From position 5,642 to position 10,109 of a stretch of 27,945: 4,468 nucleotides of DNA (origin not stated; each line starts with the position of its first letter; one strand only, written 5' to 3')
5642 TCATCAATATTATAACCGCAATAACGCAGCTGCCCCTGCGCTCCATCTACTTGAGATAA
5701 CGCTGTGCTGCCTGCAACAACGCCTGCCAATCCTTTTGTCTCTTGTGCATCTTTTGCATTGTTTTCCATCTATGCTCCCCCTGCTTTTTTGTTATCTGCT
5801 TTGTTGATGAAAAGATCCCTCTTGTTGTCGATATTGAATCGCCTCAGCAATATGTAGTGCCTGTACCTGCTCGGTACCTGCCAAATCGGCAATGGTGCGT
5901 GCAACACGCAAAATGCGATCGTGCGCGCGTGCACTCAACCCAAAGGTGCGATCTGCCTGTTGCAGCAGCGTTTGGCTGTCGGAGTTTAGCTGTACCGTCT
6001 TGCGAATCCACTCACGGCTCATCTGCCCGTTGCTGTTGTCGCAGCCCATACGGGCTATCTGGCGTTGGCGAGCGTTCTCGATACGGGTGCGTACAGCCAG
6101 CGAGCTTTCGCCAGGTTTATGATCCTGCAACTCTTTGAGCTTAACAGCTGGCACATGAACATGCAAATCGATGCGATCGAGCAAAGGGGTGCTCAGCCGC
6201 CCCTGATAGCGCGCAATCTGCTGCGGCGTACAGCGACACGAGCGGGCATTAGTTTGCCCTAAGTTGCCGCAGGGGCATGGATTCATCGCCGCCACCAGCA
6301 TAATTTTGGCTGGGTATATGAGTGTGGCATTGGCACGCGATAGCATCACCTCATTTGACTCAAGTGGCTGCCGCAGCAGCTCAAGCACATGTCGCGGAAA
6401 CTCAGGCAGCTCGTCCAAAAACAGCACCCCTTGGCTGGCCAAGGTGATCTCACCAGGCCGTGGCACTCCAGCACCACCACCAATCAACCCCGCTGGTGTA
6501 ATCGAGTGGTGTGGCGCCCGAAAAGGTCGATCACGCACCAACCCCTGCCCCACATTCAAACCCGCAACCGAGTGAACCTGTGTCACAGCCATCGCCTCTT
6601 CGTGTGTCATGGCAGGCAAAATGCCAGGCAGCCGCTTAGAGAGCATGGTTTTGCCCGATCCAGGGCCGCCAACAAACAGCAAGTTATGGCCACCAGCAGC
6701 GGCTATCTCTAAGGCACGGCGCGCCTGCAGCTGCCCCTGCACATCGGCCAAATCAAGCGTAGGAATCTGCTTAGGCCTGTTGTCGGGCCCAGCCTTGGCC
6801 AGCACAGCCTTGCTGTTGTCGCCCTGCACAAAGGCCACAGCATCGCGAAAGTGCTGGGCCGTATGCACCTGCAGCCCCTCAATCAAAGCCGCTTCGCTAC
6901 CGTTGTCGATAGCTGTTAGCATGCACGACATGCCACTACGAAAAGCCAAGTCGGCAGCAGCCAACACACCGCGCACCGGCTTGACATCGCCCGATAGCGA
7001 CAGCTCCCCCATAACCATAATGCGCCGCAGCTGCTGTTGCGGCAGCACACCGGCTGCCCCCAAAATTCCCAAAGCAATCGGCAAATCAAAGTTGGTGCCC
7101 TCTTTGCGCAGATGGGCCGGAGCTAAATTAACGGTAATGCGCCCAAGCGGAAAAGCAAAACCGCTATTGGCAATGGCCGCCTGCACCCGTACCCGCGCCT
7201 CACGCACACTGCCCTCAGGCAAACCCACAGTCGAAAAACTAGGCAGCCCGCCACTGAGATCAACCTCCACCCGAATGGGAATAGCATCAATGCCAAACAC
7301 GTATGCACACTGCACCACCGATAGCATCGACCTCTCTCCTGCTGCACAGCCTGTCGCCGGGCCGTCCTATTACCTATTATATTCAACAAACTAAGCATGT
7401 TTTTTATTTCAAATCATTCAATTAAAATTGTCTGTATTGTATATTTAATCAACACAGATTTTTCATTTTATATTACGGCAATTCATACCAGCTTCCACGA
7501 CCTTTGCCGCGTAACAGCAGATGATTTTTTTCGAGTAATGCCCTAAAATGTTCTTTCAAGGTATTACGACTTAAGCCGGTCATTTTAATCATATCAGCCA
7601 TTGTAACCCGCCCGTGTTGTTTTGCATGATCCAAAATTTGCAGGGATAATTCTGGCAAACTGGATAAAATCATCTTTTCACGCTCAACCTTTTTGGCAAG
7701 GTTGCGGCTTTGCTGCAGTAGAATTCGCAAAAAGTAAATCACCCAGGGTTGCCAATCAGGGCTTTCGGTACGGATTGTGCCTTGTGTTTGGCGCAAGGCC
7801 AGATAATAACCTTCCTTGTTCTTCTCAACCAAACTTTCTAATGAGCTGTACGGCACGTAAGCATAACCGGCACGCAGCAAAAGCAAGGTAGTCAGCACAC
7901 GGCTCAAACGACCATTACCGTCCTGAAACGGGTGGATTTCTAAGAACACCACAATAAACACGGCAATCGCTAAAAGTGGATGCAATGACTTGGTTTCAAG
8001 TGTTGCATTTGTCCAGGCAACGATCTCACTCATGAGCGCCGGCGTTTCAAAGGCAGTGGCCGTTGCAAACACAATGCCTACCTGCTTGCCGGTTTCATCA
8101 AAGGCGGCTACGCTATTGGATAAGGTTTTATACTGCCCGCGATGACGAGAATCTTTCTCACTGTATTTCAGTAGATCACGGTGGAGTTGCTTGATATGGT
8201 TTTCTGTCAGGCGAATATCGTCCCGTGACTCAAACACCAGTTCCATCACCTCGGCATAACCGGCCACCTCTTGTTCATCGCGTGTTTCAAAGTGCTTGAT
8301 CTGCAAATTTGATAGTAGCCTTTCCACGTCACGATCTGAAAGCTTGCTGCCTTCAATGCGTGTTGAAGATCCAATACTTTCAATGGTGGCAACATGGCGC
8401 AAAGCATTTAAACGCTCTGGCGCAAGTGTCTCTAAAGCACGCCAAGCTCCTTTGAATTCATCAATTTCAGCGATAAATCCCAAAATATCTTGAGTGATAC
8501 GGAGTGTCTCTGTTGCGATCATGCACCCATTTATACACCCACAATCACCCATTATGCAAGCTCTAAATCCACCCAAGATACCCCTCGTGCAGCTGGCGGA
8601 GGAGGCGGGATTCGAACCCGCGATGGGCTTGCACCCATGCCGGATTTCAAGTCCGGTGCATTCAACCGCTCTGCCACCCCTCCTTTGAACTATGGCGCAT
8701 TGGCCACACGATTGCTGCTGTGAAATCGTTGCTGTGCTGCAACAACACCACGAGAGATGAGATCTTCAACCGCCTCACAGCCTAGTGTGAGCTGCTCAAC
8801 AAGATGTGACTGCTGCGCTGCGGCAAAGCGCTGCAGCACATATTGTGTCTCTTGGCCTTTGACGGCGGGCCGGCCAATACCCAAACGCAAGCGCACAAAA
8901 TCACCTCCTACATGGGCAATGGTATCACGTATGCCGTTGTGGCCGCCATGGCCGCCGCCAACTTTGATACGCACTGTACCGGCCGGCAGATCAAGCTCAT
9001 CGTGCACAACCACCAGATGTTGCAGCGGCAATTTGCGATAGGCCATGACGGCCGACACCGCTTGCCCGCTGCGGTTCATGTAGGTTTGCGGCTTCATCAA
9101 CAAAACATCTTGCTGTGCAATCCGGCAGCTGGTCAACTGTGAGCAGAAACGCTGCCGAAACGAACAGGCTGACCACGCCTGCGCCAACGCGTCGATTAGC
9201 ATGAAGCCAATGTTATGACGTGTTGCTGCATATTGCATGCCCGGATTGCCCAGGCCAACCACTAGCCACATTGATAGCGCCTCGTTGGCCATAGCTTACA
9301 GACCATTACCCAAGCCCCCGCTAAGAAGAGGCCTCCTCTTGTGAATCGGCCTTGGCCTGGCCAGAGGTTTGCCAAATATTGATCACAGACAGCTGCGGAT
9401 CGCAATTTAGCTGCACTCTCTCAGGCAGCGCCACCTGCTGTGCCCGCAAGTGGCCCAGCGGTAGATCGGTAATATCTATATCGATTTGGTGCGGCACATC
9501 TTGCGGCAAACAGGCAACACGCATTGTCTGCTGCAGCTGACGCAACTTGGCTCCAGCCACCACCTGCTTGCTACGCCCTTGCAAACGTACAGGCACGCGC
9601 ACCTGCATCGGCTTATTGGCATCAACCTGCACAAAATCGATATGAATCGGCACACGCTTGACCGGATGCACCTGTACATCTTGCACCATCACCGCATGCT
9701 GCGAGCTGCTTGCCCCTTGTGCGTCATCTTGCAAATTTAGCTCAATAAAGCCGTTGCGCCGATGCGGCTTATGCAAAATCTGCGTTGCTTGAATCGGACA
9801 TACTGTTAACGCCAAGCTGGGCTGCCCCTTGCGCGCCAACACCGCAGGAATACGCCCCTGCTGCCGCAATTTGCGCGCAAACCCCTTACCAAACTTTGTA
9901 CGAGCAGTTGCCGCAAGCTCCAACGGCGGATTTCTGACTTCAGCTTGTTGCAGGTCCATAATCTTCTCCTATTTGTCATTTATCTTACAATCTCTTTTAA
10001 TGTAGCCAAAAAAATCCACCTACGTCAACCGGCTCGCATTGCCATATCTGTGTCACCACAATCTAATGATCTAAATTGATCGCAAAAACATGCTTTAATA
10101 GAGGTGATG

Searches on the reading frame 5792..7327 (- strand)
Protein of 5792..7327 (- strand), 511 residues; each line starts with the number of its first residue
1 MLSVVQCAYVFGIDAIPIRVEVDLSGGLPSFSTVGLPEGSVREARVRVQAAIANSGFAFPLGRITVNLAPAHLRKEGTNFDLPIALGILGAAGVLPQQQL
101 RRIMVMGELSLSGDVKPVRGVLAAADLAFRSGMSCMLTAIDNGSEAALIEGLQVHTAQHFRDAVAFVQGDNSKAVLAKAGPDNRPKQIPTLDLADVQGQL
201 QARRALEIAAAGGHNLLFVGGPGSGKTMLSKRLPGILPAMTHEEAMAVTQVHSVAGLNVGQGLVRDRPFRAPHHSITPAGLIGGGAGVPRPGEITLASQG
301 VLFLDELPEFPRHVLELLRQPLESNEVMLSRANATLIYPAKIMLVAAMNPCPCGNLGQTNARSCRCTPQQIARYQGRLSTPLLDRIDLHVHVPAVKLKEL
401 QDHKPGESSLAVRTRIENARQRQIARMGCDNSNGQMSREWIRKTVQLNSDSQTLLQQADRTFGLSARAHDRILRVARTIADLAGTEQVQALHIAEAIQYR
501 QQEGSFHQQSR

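Call 5: search_protein_families(library=pfam, proteins=[window:5792-7327:-])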
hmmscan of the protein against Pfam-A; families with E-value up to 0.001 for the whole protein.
window:5792-7327:- (511 aa): 6 families
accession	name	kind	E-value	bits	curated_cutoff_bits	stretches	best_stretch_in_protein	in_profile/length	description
PF01078.27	Mg_chelatase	-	9.8e-92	306.4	20.3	1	192-399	1-206/207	Magnesium chelatase, subunit ChlI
PF13541.12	ChlI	-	1.8e-39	134.8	27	1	20-141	1-120/121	Subunit ChlI of Mg-chelatase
PF13335.12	Mg_chelatase_C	-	5.2e-30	104.3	26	1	406-500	1-94/94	Magnesium chelatase, subunit ChlI C-terminal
PF07728.20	AAA_5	-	4.3e-07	30.5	22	1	215-352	1-125/139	AAA domain (dynein-related subfamily)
PF00493.29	MCM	-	5.6e-07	29.3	23.3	1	291-392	114-204/224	MCM P-loop domain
PF00158.32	Sigma54_activat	-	0.00018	21.7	20.2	0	285-349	80-142/168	Sigma-54 interaction domain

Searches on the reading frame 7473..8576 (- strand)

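Call 5: search_protein_families(library=pfam, proteins=[window:7473-8576:-])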
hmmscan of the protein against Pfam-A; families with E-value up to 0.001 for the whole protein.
window:7473-8576:- (367 aa): 2 families
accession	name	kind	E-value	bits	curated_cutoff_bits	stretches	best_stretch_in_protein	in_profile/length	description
PF02661.23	Fic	-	1.8e-17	64.4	24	1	123-233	2-93/93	Fic/DOC family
PF13412.12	HTH_24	-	1.9e-05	24.6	21.9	1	309-350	3-44/48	Winged helix-turn-helix DNA-binding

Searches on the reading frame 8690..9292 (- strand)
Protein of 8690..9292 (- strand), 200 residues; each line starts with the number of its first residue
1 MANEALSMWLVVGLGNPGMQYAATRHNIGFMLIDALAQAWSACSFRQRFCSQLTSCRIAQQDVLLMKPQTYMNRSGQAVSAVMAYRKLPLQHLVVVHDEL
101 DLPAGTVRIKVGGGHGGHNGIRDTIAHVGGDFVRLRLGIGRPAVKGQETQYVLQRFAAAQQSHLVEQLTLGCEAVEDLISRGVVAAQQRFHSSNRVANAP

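Call 5: search_protein_families(library=pfam, proteins=[window:8690-9292:-])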
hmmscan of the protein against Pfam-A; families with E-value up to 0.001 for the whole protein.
window:8690-9292:- (200 aa): 1 family
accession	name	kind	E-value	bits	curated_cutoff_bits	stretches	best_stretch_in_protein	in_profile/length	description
PF01195.25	Pept_tRNA_hydro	-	1.5e-63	214.4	27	1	10-191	1-183/183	Peptidyl-tRNA hydrolase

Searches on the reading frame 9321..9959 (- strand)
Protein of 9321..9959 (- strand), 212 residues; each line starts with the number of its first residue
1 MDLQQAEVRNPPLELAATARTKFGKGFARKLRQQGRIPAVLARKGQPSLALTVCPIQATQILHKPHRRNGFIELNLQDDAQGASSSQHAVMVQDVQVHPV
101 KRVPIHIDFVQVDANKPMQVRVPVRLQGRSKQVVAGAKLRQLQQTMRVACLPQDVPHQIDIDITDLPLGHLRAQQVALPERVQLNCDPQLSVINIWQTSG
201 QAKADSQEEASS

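Call 5: search_protein_families(library=pfam, proteins=[window:9321-9959:-])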
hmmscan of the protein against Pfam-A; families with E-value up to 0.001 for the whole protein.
window:9321-9959:- (212 aa): 2 families
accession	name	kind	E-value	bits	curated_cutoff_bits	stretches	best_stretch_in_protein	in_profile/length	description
PF01386.24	Ribosomal_L25p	-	1.4e-20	73.9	23.6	1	15-109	1-82/82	Ribosomal L25p family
PF14693.11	Ribosomal_TL5_C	-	6.3e-16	59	27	1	118-195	2-80/84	Ribosomal protein TL5, C-terminal domain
